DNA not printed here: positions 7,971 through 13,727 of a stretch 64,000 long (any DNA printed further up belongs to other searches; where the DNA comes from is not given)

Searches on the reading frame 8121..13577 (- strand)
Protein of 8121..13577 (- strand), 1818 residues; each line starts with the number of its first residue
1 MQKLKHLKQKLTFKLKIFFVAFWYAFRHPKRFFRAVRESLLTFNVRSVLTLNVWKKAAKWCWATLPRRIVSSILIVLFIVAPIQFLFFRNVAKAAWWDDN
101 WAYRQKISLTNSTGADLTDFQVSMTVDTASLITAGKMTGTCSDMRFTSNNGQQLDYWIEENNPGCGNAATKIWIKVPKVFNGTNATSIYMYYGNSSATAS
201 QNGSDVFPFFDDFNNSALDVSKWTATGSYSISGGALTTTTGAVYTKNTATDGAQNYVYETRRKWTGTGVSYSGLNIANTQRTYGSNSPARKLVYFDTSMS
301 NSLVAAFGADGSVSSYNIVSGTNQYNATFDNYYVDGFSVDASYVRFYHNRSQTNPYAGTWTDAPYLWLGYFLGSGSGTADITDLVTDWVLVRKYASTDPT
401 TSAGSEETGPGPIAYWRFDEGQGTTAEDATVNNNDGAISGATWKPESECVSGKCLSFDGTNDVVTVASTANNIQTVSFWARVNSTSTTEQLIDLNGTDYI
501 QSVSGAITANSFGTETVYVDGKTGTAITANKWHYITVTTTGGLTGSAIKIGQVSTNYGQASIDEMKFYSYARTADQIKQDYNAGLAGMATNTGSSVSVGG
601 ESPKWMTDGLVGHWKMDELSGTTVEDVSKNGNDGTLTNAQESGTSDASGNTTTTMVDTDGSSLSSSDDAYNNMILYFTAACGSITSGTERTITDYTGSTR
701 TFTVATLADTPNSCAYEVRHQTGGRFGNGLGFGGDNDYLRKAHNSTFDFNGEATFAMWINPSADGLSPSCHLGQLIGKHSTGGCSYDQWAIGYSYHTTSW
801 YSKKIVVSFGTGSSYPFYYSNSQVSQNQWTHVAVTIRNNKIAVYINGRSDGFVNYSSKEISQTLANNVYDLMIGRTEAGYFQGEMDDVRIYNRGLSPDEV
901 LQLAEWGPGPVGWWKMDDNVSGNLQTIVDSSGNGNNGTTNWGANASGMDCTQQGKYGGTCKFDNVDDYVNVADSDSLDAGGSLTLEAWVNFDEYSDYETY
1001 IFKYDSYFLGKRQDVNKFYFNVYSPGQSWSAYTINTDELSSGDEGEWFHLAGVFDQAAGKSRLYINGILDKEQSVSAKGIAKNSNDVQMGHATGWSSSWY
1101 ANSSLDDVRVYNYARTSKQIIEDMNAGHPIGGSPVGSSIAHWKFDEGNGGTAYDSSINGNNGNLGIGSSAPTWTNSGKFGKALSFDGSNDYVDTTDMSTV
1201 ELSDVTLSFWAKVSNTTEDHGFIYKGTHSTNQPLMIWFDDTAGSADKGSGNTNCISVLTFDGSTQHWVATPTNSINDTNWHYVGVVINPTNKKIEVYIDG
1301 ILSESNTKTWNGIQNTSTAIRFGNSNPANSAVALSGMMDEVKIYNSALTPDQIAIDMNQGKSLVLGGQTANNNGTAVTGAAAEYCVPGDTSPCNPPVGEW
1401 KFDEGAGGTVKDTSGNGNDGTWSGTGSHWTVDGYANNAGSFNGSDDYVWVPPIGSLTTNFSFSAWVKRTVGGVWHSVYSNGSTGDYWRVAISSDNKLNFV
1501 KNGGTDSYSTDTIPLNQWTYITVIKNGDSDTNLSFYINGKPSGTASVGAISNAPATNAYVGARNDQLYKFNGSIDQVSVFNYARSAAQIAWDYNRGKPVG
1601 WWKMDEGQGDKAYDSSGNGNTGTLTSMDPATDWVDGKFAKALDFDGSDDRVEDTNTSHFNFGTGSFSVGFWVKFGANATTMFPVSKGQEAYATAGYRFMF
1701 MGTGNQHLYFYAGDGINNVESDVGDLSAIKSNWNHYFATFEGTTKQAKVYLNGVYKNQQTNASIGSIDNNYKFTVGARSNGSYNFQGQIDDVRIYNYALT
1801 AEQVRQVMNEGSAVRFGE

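Call 3: search_protein_families(library=pfam, proteins=[window:8121-13577:-], max_evalue=0.1)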
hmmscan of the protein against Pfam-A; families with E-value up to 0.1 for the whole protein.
window:8121-13577:- (1818 aa): 8 families
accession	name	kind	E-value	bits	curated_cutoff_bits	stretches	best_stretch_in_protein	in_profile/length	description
PF13385.13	Laminin_G_3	-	1.4e-115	382.8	27.6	6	1442-1590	1-151/151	Concanavalin A-like lectin/glucanases superfamily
PF10102.14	DUF2341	-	2e-24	86.3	23.4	1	141-225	2-83/84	Domain of unknown function (DUF2341)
PF02973.23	Sialidase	-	4.7e-18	65.8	26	3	1739-1806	111-183/189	Sialidase, N-terminal domain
PF07953.20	Toxin_R_bind_N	-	4.4e-13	49.8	23.8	1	1610-1798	2-190/191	Clostridium neurotoxin, N-terminal receptor binding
PF02210.31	Laminin_G_2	-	1.8e-12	48.2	22.9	2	806-890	33-123/126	Laminin G domain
PF00354.24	Pentaxin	-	2.6e-06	27.7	25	1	1727-1810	79-169/194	Pentaxin family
PF22925.3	TS_C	-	0.0015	18.6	27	1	821-897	124-201/202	Trans-sialidase, C-terminal domain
PF00054.30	Laminin_G_1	-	0.0037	17.9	24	0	805-874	31-98/131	Laminin G domain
